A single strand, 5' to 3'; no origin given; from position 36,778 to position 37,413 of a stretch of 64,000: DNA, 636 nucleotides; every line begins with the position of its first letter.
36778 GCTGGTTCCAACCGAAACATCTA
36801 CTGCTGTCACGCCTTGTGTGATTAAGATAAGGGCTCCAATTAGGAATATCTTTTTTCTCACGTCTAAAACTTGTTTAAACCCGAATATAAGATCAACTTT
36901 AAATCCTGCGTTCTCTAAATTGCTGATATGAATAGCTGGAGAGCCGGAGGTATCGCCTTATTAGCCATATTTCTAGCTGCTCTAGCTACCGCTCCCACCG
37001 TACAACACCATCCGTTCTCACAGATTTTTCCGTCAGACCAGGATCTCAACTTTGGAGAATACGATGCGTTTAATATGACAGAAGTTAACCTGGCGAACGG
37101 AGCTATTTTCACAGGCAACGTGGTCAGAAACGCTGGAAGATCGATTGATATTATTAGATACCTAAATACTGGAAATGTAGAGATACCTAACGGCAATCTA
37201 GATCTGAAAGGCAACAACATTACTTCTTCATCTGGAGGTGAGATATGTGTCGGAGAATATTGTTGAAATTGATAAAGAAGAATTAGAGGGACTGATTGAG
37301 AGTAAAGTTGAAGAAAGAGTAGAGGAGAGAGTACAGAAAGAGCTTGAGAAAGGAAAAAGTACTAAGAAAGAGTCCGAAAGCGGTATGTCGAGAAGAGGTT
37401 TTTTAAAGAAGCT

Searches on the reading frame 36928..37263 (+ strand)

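Call 14: search_protein_families(library=pfam, max_evalue=0.1, proteins=[window:36928-37263:+])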
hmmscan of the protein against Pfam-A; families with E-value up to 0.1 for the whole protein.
seq(112 aa): 1 family
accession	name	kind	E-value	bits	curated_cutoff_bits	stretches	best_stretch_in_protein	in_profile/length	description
PF03968.19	LptD_N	-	0.035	14.8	20.4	0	81-99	19-37/113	LptA/(LptD N-terminal domain) LPS transport protein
